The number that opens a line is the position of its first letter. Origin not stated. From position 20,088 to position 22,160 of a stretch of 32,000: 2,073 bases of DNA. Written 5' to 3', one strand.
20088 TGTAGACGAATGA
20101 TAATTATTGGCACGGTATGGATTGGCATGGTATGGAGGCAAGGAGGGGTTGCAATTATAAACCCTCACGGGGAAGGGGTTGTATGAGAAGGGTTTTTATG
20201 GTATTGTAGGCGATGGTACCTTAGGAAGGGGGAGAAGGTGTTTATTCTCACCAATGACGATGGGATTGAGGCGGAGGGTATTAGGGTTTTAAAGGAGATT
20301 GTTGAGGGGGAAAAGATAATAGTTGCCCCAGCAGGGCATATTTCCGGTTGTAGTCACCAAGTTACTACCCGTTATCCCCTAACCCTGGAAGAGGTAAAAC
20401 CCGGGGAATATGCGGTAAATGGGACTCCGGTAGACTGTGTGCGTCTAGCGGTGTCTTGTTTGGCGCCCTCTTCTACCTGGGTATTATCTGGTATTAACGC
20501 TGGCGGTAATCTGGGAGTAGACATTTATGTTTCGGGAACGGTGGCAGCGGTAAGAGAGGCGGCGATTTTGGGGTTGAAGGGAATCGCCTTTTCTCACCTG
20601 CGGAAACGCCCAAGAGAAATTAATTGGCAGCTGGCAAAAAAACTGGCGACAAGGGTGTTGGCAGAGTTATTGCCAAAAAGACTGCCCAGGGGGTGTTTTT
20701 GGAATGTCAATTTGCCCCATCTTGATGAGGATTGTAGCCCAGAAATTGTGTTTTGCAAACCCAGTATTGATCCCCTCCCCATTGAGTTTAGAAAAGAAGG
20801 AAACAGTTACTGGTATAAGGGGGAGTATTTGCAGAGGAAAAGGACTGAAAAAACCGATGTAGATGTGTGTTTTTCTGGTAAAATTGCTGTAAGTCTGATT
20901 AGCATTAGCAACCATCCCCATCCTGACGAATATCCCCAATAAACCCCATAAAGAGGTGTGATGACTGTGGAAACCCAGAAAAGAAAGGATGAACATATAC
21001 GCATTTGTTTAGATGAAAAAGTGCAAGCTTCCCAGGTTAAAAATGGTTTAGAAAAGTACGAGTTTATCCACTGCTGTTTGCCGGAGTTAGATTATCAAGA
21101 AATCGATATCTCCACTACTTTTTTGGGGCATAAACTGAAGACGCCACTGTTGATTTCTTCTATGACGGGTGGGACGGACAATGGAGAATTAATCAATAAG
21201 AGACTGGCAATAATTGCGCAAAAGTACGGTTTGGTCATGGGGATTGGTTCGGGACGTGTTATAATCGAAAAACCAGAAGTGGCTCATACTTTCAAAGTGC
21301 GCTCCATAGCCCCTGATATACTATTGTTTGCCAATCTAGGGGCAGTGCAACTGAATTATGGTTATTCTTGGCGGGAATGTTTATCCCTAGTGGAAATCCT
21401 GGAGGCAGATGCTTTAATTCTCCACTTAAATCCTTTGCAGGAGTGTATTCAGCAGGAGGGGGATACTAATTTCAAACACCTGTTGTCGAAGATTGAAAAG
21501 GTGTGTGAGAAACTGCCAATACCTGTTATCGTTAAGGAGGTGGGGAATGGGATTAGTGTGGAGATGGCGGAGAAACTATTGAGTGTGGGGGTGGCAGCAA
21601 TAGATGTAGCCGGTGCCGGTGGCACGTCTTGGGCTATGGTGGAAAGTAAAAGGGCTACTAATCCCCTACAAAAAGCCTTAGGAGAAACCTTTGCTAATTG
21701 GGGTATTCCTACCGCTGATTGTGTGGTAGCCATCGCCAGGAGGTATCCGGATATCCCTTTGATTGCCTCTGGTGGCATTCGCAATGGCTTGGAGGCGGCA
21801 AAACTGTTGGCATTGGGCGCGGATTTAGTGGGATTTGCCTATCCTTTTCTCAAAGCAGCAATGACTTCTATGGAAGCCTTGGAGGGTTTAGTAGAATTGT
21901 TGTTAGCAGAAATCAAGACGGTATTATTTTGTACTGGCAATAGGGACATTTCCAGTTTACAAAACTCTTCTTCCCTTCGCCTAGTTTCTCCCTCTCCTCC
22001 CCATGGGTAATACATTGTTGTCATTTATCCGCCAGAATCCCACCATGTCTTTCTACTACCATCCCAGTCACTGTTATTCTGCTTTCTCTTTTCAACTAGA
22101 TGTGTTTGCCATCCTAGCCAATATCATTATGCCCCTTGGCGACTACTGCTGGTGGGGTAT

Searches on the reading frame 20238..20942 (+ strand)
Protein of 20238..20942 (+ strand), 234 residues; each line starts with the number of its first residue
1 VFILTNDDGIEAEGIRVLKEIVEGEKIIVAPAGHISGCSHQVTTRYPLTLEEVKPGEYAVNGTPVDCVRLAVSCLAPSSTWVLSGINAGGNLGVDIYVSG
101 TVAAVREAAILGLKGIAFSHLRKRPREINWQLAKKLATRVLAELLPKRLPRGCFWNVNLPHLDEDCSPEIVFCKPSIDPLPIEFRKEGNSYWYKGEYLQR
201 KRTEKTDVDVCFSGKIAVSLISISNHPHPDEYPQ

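Call 10: find_encoding_contigs(protein=window:20238-20942:+, flank=10000, max_places=10)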
Protein window:20238-20942:+ (234 aa): 7 contigs read that carry it; 3 places shown.
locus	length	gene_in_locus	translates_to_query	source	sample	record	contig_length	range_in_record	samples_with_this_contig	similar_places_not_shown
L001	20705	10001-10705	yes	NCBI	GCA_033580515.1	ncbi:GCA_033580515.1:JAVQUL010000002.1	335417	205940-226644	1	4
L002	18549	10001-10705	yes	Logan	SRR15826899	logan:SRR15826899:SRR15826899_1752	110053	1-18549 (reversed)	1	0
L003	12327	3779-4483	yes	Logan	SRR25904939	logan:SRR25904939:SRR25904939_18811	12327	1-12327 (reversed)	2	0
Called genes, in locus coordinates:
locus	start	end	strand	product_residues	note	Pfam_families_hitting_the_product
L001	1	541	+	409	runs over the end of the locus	PF07690:MFS_1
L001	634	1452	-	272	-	PF00795:CN_hydrolase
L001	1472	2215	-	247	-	PF02633:Creatininase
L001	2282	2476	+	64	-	-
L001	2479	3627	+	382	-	PF00712:DNA_pol3_beta, PF02767:DNA_pol3_beta_2, PF02768:DNA_pol3_beta_3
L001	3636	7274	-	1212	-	PF05378:Hydant_A_N, PF01968:Hydantoinase_A, PF19278:Hydant_A_C (weak), PF02538:Hydantoinase_B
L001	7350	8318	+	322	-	PF00248:Aldo_ket_red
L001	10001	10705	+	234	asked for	PF01975:SurE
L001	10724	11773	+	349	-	PF01070:FMN_dh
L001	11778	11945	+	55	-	-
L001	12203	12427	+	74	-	-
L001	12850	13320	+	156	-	PF13301:DUF4079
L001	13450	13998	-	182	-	PF03602:Cons_hypoth95, PF05175:MTS (weak)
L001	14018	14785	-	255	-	PF02834:LigT_PEase (faint)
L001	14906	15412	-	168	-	PF06172:Cupin_5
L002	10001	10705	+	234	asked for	PF01975:SurE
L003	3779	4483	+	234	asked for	PF01975:SurE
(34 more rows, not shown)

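Call 12: find_homologous_proteins(query=window:20238-20942:+, max_evalue=1e-40)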
Query window:20238-20942:+ (234 aa): 6543 proteins with E <= 1e-40 among 8000 candidates; the best 120 are listed.
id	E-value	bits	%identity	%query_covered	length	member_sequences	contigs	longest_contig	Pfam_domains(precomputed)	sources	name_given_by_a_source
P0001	1.1e-148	511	93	100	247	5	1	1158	PF01975.24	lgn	-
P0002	3.6e-97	343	67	97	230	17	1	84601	PF01975.24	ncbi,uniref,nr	ncbi:5'/3'-nucleotidase SurE [Cyanobacterium aponinum FACHB-4101]|uniref:5'/3'-nucleotidase SurE n=1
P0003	7.6e-90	319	64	95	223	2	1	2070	PF01975.24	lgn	-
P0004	5.3e-89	316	62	95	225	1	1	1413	PF01975.24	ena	-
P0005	1.6e-88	314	62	94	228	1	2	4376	PF01975.24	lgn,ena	-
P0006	9.9e-88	312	61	95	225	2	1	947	PF01975.24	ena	-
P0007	1.3e-87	311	60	95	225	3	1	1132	PF01975.24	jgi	jgi:5'-nucleotidase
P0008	1.7e-86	308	63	96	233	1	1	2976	PF01975.24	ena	-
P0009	2.5e-86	307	60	96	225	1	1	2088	PF01975.24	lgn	-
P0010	7.3e-86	306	61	95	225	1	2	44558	PF01975.24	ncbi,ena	-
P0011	7.7e-86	306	60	95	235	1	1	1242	PF01975.24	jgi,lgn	jgi:5'-nucleotidase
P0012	1.5e-85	305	61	95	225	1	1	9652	PF01975.24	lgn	-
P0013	2.2e-85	304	61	95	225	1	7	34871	PF01975.24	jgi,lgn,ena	jgi:5'-nucleotidase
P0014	2.2e-85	304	62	95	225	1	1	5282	PF01975.24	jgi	jgi:5'-nucleotidase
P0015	2.5e-85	304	60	95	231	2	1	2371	PF01975.24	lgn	-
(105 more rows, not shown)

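Call 13: find_encoding_contigs(protein=P0002, flank=6000, max_places=3)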
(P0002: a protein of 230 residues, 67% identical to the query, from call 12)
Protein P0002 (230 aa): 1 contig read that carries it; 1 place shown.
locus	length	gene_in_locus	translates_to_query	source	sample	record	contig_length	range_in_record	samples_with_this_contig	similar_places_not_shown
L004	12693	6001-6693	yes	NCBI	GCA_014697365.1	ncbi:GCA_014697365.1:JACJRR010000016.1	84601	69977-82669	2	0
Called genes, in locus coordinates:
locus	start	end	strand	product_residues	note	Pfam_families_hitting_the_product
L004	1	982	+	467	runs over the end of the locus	PF08852:DUF1822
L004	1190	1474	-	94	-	PF27527:Y2009_N, PF27515:Ssl2009_C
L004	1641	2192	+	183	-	PF02643:DUF192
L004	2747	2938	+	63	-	PF11165:DUF2949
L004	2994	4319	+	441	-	PF00364:Biotin_lipoyl, PF02817:E3_binding, PF00198:2-oxoacid_dh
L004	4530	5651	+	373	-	PF00890:FAD_binding_2 (faint), PF01266:DAO, PF01494:FAD_binding_3, PF01946:Thi4 (faint), PF03486:HI0933_like (faint), PF04820:Trp_halogenase (faint), PF13450:NAD_binding_8 (weak), PF13738:Pyr_redox_3 (faint)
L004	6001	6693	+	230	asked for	PF01975:SurE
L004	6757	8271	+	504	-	PF00375:SDF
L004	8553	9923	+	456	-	PF13187:Fer4_9 (faint), PF00037:Fer4 (faint), PF13183:Fer4_8, PF13237:Fer4_10 (weak), PF12838:Fer4_7, PF13484:Fer4_16, PF13534:Fer4_17, PF02754:CCG, +4 more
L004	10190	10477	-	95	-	PF02686:GatC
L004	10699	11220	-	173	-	PF24575:TPR_Slam (faint), PF00515:TPR_1 (weak), PF13424:TPR_12, PF13432:TPR_16, PF13424:TPR_12 (weak), PF00515:TPR_1, PF07719:TPR_2 (weak), PF13414:TPR_11 (weak), +9 more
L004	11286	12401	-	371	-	PF00465:Fe-ADH, PF13685:Fe-ADH_2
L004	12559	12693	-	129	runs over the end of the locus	-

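Call 14: find_encoding_contigs(protein=P0001, flank=6000, max_places=3)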
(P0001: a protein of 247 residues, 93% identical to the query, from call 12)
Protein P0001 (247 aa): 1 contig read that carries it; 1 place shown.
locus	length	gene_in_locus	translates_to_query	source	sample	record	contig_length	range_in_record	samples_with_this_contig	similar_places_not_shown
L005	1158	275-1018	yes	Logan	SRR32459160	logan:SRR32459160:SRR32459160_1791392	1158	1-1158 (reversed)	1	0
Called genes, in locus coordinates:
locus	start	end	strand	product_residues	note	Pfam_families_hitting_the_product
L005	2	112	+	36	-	?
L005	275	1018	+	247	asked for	PF01975:SurE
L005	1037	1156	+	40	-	?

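Call 82: search_protein_families(library=pfam, max_evalue=0.01, proteins=[window:20238-20942:+])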
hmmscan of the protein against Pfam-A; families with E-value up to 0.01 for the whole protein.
window:20238-20942:+ (234 aa): 1 family
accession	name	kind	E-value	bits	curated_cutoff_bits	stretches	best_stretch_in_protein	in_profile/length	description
PF01975.23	SurE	-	7.4e-46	156.8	22.1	1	3-173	2-180/189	Survival protein SurE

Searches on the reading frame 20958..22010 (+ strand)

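Call 82: search_protein_families(library=pfam, max_evalue=0.01, proteins=[window:20958-22010:+])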
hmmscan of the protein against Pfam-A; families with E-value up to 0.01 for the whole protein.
window:20958-22010:+ (350 aa): 4 families
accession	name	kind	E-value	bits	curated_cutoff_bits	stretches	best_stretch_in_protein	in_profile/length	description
PF01070.24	FMN_dh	-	3.4e-24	86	24.9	2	176-337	207-346/350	FMN-dependent dehydrogenase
PF00478.31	IMPDH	-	3.1e-05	23.6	25.6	1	174-291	131-233/345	IMP dehydrogenase / GMP reductase domain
PF01645.23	Glu_synthase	-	0.00015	21.5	20.4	1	174-298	193-308/369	Conserved region in glutamate synthase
PF00977.27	His_biosynth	-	0.0015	18.4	23.6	0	257-291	66-99/228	Histidine biosynthesis protein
